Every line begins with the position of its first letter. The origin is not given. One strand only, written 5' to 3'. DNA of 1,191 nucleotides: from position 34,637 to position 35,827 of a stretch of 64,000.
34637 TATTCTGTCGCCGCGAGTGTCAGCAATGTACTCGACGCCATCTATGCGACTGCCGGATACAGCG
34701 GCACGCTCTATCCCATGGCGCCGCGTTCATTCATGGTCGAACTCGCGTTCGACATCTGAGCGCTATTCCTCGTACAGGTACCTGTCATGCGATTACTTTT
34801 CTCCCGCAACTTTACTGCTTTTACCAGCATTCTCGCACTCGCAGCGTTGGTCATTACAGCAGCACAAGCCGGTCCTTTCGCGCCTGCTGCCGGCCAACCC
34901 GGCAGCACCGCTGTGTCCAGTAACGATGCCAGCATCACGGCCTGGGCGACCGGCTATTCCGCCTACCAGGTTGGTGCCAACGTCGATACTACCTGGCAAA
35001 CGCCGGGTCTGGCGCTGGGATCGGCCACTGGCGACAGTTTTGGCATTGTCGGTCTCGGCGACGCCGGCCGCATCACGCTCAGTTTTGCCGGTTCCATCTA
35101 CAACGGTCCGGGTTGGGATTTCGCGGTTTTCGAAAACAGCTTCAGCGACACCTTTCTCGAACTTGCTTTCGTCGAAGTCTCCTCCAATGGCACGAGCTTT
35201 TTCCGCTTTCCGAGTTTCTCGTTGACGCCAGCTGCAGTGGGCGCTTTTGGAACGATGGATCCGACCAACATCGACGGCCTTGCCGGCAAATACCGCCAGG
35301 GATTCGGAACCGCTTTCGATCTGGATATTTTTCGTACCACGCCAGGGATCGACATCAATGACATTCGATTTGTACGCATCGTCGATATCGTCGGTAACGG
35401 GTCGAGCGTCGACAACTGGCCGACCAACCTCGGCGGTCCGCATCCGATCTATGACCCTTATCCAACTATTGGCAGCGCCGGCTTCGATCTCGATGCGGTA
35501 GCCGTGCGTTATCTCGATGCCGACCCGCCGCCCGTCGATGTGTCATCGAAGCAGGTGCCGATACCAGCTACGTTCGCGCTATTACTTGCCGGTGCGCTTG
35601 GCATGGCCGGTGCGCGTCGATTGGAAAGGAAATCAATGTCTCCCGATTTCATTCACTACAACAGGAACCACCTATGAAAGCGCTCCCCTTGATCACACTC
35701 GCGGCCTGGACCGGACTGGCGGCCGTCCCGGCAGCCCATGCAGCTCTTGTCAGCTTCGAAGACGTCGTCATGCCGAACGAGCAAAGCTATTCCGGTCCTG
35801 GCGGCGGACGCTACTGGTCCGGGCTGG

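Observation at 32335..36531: Cobalamin riboswitch driving a BtuB-like receptor plus two surface-tagged accessory proteins (one DUF4465-like): a Bacteroidetes-style B12-capture module in a proteobacterium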

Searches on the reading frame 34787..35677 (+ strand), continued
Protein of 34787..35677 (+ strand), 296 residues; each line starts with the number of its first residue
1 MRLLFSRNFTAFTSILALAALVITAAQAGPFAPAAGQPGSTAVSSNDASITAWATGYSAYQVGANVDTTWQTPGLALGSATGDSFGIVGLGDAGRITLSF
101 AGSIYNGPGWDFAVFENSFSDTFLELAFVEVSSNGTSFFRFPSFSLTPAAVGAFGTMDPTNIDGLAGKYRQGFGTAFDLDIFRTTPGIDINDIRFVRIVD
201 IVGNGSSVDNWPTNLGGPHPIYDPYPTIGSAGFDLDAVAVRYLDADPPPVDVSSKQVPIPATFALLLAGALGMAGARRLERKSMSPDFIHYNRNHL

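Call 56: search_protein_families(library=pfam, proteins=[L039:3249-5273:+, L067:6028-7644:+, L066:5836-7416:+, L078:4094-5665:+, L079:5929-7812:+, L031:5983-8079:+, L042:368-1846:+, L054:5332-6849:+, L050:5923-11964:+, L063:5965-6852:+], max_evalue=0.001)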
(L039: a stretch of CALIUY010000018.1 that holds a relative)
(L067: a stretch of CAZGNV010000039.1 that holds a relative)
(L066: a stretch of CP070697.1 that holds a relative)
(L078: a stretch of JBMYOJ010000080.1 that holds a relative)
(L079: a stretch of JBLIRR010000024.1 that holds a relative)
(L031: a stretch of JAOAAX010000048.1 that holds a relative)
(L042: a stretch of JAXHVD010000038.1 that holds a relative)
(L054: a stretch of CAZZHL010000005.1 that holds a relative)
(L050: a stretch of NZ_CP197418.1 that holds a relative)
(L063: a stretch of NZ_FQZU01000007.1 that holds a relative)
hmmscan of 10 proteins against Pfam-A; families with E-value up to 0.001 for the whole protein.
L039:3249-5273:+ (674 aa): 0 families

L067:6028-7644:+ (538 aa): 1 family
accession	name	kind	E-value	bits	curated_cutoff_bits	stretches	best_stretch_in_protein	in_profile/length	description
PF25788.1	Ig_Rha78A_N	-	0.00042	21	27.4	1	273-309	66-102/105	Rha78A-like, N-terminal immunoglobulin domain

L066:5836-7416:+ (526 aa): 1 family
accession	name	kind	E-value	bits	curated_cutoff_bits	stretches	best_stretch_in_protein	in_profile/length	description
PF13946.11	DUF4214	-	2.3e-38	130.5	23.2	2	328-390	3-69/72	Domain of unknown function (DUF4214)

L078:4094-5665:+ (523 aa): 0 families

L079:5929-7812:+ (627 aa): 3 families
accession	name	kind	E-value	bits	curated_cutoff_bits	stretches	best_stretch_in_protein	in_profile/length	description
PF18911.6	PKD_4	-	1.5e-11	44.6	27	1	254-324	12-83/85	PKD domain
PF00801.26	PKD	-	3.3e-10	40.3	23.5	1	248-315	3-70/80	PKD domain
PF25788.1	Ig_Rha78A_N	-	0.00011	22.8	27.4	1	386-426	64-104/105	Rha78A-like, N-terminal immunoglobulin domain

L031:5983-8079:+ (698 aa): 2 families
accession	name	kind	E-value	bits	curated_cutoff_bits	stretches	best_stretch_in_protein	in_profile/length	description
PF06739.17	SBBP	-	1.9e-06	28.2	20.5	1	388-415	3-29/38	Beta-propeller repeat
PF07494.17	Reg_prop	-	1.6e-05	25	20.4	0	457-474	8-23/24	Two component regulator propeller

L042:368-1846:+ (492 aa): 1 family
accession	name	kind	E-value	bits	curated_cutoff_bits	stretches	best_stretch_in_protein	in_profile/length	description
PF25788.1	Ig_Rha78A_N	-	3e-09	37.5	27.4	1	432-469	65-102/105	Rha78A-like, N-terminal immunoglobulin domain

L054:5332-6849:+ (505 aa): 1 family
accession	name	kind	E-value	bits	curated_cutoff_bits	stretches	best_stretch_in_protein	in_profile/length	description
PF14717.12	DUF4465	-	3.2e-47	161.6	25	1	60-230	2-175/176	Domain of unknown function (DUF4465)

L050:5923-11964:+ (2013 aa): 3 families
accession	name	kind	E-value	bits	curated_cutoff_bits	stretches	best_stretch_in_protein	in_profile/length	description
PF14717.12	DUF4465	-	4.4e-169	558.5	25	3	297-472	2-176/176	Domain of unknown function (DUF4465)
PF00404.24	Dockerin_1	-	5.4e-13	49.4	22.9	1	1846-1908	3-57/57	Dockerin type I domain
PF07595.18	Planc_extracel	-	0.00016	21.6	25.5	1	10-29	1-20/20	Planctomycete extracellular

L063:5965-6852:+ (295 aa): 0 families

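Call 63: search_protein_families(library=ncbifam, alignment_id=A1, max_evalue=0.01)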
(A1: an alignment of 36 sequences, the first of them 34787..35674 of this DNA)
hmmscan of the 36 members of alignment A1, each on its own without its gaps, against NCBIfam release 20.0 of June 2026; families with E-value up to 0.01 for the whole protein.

A. member 1, window:34787-35674:+ (296 aa): 4 families
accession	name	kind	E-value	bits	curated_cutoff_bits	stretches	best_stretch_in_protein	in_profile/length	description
NF033170.0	lipo_LIC13355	subfamily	0.00054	19.2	120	1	83-142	89-155/273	LIC_13355 family lipoprotein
TIGR03370.1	VPLPA-CTERM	domain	0.0019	18.2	25.35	1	257-279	1-23/25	VPLPA-CTERM sorting domain-containing protein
NF041927.1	Xrt_dep_XDP1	equivalog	0.0032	17.5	125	0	253-278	215-240/242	exosortase-dependent surface protein XDP1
NF041538.1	PEP_EDSA_1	subfamily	0.0057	16.4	100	1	251-278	279-305/307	EDSAP-1 family PEP-CTERM protein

B. families by the number of members that match (of 36 scanned): 15 families
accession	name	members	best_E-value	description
NF033170.0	lipo_LIC13355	30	1.9e-06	LIC_13355 family lipoprotein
NF038129.1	PEP_NF038129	23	4.2e-08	NF038129 family PEP-CTERM protein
NF038124.1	PEP_CTERM_TLD_A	21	1.3e-06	PEP_CTERM-anchored TLD domain-containing protein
NF038119.1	PEP_CTERM_MHFG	18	6.3e-07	MHFG family PEP-CTERM protein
NF038126.1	PEP_CTERM_FxDxF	17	5e-13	FxDxF family PEP-CTERM protein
NF038120.1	PEP_CTERM_QFxxD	17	4.2e-06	NF038120 family PEP-CTERM protein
TIGR02595.1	PEP_CTERM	17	6.2e-05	PEP-CTERM sorting domain-containing protein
NF033554.9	floc_PepA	16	2.6e-07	flocculation-associated PEP-CTERM protein PepA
NF041538.1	PEP_EDSA_1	15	3e-05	EDSAP-1 family PEP-CTERM protein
NF038118.1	PEP_CTERM_CCXG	14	0.00034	CCXG family PEP-CTERM protein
NF035944.1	PEPxxWA-CTERM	13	3e-08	PEPxxWA-CTERM sorting domain-containing protein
NF038125.1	PEP_CTERM_THxN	5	0.00021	THxN family PEP-CTERM protein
NF041927.1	Xrt_dep_XDP1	5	0.0009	exosortase-dependent surface protein XDP1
TIGR03370.1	VPLPA-CTERM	4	2.1e-07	VPLPA-CTERM sorting domain-containing protein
NF033947.0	PEP-cistern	2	0.0013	cistern family PEP-CTERM protein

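Call 64: search_protein_families(library=ncbifam, proteins=[L045:5851-6684:+, L070:6001-6822:+, L061:4334-5113:+, L051:2449-3534:+, L077:5908-7083:+, L043:5923-6834:+, L056:5932-6861:+, L064:5998-7044:+, L033:5998-7092:+, L018:5947-6765:+], max_evalue=0.01)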
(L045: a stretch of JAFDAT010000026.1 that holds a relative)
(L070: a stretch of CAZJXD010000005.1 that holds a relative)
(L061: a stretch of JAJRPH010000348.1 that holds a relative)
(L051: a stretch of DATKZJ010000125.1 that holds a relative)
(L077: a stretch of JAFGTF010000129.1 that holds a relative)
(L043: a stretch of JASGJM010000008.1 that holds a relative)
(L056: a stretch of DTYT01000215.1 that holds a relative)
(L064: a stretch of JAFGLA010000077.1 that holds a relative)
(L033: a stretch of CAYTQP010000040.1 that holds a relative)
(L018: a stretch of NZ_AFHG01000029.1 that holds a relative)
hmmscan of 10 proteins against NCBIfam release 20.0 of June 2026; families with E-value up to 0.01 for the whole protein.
L045:5851-6684:+ (277 aa): 1 family
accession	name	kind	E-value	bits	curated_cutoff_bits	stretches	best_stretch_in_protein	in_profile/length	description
NF033170.0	lipo_LIC13355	subfamily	0.0037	16.5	120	1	85-151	87-162/273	LIC_13355 family lipoprotein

L070:6001-6822:+ (273 aa): 1 family
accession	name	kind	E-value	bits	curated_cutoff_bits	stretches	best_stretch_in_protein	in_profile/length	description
NF033170.0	lipo_LIC13355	subfamily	0.0078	15.4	120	0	78-139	89-157/273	LIC_13355 family lipoprotein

L061:4334-5113:+ (259 aa): 1 family
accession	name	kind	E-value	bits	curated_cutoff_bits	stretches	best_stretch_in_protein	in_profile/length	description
NF033170.0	lipo_LIC13355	subfamily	0.0059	15.8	120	0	83-123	110-156/273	LIC_13355 family lipoprotein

L051:2449-3534:+ (361 aa): 2 families
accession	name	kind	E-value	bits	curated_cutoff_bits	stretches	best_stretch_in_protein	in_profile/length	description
NF041770.1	CFI_box_CTERM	domain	4.7e-29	100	40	1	251-319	1-69/69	CFI-box-CTERM domain-containing protein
NF033170.0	lipo_LIC13355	subfamily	0.0018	17.5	120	1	71-156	86-176/273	LIC_13355 family lipoprotein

L077:5908-7083:+ (391 aa): 1 family
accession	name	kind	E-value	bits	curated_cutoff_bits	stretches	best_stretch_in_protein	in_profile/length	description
NF041770.1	CFI_box_CTERM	domain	1.1e-25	89.3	40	1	284-351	1-68/69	CFI-box-CTERM domain-containing protein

L043:5923-6834:+ (303 aa): 1 family
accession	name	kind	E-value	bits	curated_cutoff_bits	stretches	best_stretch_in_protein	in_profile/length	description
NF033170.0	lipo_LIC13355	subfamily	0.0032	16.7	120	0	74-139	87-161/273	LIC_13355 family lipoprotein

L056:5932-6861:+ (309 aa): 0 families

L064:5998-7044:+ (348 aa): 1 family
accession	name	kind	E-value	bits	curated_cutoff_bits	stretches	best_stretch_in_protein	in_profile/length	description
NF033170.0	lipo_LIC13355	subfamily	2.1e-05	23.9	120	1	57-148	63-162/273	LIC_13355 family lipoprotein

L033:5998-7092:+ (364 aa): 1 family
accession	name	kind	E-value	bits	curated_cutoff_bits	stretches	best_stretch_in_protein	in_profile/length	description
NF033170.0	lipo_LIC13355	subfamily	0.0067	15.6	120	0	86-137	97-155/273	LIC_13355 family lipoprotein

L018:5947-6765:+ (272 aa): 5 families
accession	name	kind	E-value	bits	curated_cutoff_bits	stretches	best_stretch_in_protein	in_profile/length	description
NF033170.0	lipo_LIC13355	subfamily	7.6e-06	25.3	120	1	69-146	79-164/273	LIC_13355 family lipoprotein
NF038129.1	PEP_NF038129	equivalog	1.3e-05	25.2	65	1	241-269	165-193/194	NF038129 family PEP-CTERM protein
NF038126.1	PEP_CTERM_FxDxF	subfamily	0.0001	22.6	50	1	237-269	133-164/165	FxDxF family PEP-CTERM protein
NF038119.1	PEP_CTERM_MHFG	equivalog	0.00032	21.1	100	1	241-270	230-259/260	MHFG family PEP-CTERM protein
NF038124.1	PEP_CTERM_TLD_A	exception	0.002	17.7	100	1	231-271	202-235/235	PEP_CTERM-anchored TLD domain-containing protein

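Call 69: search_protein_families(library=pfam, proteins=[L047:6774-7796:+, L047:7871-8782:+, L068:6632-7111:+, L068:7095-8699:+, L068:8681-9937:+, L033:4833-6008:+, L033:7089-7949:+, L056:4808-5947:+, L056:6812-7660:+, L067:1264-3798:+], max_evalue=0.001)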
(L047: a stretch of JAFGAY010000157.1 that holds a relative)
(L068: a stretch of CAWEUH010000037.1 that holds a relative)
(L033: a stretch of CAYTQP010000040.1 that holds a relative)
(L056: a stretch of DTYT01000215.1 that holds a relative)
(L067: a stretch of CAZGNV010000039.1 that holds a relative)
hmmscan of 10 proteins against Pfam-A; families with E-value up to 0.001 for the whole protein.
L047:6774-7796:+ (340 aa): 3 families
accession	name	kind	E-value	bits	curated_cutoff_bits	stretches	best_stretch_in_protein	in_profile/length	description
PF20067.5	SSL_N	-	8.8e-05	22.7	18.9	0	200-220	26-46/46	Strictosidine synthase-like, N-terminal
PF07589.16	PEP-CTERM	-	0.00085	19.8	20.7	1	314-338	1-24/24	PEP-CTERM motif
PF10282.15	Lactonase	-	0.00089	19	21.7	0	200-279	42-123/344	Lactonase, 7-bladed beta-propeller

L047:7871-8782:+ (303 aa): 2 families
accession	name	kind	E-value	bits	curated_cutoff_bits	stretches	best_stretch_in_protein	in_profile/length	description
PF07596.16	SBP_bac_10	-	1.2e-49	170.2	23.3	1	48-280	1-265/268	Protein of unknown function (DUF1559)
PF07963.17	N_methyl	-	1.4e-08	34.4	21.2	1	22-44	5-27/27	Prokaryotic N-terminal methylation motif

L068:6632-7111:+ (159 aa): 1 family
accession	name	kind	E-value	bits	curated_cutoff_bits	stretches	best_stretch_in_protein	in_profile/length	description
PF07715.20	Plug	-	9.4e-10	39.4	23.9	1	74-154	3-83/107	TonB-dependent Receptor Plug Domain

L068:7095-8699:+ (534 aa): 1 family
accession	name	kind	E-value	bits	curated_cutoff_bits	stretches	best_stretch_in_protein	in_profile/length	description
PF00593.30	TonB_dep_Rec_b-barrel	-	3e-23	83.8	27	1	188-504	110-436/436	TonB dependent receptor-like, beta-barrel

L068:8681-9937:+ (418 aa): 0 families

L033:4833-6008:+ (391 aa): 0 families

L033:7089-7949:+ (286 aa): 1 family
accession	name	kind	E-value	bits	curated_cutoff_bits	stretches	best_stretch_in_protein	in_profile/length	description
PF07963.17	N_methyl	-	7.8e-07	28.9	21.2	1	26-47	5-26/27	Prokaryotic N-terminal methylation motif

L056:4808-5947:+ (379 aa): 1 family
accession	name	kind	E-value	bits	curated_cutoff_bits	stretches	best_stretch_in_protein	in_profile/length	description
PF08450.18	SGL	-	0.00077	19.6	26.3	0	175-298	95-213/246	SMP-30/Gluconolactonase/LRE-like region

L056:6812-7660:+ (282 aa): 0 families

L067:1264-3798:+ (844 aa): 0 families

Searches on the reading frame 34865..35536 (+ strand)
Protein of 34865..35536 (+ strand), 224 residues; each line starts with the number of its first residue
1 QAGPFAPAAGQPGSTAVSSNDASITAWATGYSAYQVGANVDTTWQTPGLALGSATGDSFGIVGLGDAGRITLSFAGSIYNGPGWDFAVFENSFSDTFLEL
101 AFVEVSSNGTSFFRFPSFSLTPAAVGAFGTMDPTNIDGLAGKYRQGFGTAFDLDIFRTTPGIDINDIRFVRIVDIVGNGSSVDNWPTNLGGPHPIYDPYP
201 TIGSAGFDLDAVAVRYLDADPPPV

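Call 51: predict_structure(alignment_id=A2)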
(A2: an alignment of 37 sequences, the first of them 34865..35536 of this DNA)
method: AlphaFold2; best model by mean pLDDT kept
length: 224 residues; sequences in the alignment: 37
mean_pLDDT: 89.6   pTM: 0.89
mean pLDDT of the five models: 89.6, 86.7, 83.8, 83.3, 82.8
residues with pLDDT >= 90: 149; 70-90: 60; 50-70: 12; < 50: 3
segments of 3 or more residues with pLDDT < 50: 1-3
pLDDT, mean of each block of 10 residues (from residue 1): 59 86 97 94 93 84 94 98 96 86 97 95 81 88 90 97 98 93 94 86 80 96 64
secondary structure, 60 per line:
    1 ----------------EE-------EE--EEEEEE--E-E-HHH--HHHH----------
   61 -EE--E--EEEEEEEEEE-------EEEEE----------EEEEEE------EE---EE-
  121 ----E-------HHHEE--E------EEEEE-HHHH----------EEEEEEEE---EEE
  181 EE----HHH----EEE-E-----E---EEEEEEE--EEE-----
elements in order: E30-35 H47-50 E69-78 E86-90 E101-106 E147-151 H153-156 E167-174 E178-182 E194-196 E208-214 E217-219

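Call 54: fold_search(model_id=the predicted structure, library=pdb)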
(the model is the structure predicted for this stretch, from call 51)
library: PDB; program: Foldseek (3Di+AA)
matches with E <= 10: 1094; with E <= 0.001: 1
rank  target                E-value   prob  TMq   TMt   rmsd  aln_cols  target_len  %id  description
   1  8blw_B                9.0e-04  1.00  0.50  0.20   9.6       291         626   13  Vitamin B12 transporter BtuB1 with lipoprotein BtuG1 from B. theta (released 2023-08-16)
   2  4oyu_B                4.4e-03  1.00  0.43  0.51   6.6       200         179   12  Crystal structure of the N-terminal domains of muskelin (released 2015-02-11)
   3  2jda_B                4.6e-03  1.00  0.42  0.61   7.4       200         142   10  Structure of a pectin binding carbohydrate binding module determined in an monoclinic crystal form. (released 2007-01-16)
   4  8ttq_B                5.2e-03  1.00  0.42  0.17   6.1       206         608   11  Cryo-EM structure of the inner MKLN1 dimer from an autoinhibited MKLN1 tetramer (released 2024-09-11)
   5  4oyu_A                6.2e-03  1.00  0.45  0.55   5.6       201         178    9  Crystal structure of the N-terminal domains of muskelin (released 2015-02-11)
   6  4pqq                  7.3e-03  1.00  0.43  0.58   5.8       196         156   10  The crystal structure of discoidin domain from muskelin (released 2014-11-12)
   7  7biz_B                7.8e-03  0.99  0.45  0.23  11.4       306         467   12  Structure of a B12 binding lipoprotein from Bacteroides thetaiotaomicron (released 2022-03-02)
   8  8ttq_A                8.7e-03  1.00  0.44  0.18   6.1       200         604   11  Cryo-EM structure of the inner MKLN1 dimer from an autoinhibited MKLN1 tetramer (released 2024-09-11)
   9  5zu6                  9.2e-03  0.92  0.33  0.44   8.7       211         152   12  A CBM32 derived from alginate lyase B (AlyB-OU02) (released 2018-06-20)
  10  7d29                  9.7e-03  0.97  0.34  0.52   9.0       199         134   10  CBM32 of AlyQ (released 2020-12-30)
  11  9efk_M                1.1e-02  0.93  0.35  0.12   8.4       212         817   10  Cryo-EM structure of the portal-tail complex of LME-1 phage (released 2025-04-16)
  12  3f2z                  1.2e-02  0.85  0.31  0.43   9.6       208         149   12  Crystal structure of the C-terminal domain of a chitobiase (BF3579) from Bacteroides fragilis, Northeast Structural Geno (released 2008-11-18)
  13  7wdt                  1.2e-02  0.90  0.33  0.11   9.2       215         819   10  6-sulfo-beta-D-N-acetylglucosaminidase from Bifidobacterium bifidum in complex with GlcNAc-6S (released 2022-12-28)
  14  7d2a_A                1.4e-02  0.96  0.33  0.51   7.5       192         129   10  CBM32 of AlyQ in complex with 4,5-unsaturated mannuronic acid (released 2020-12-30)
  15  3nng_A                1.7e-02  0.91  0.34  0.45   8.1       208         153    9  Crystal structure of the F5/8 type C domain of Q5LFR2_BACFN protein from Bacteroides fragilis. Northeast Structural Ge (released 2010-08-18)
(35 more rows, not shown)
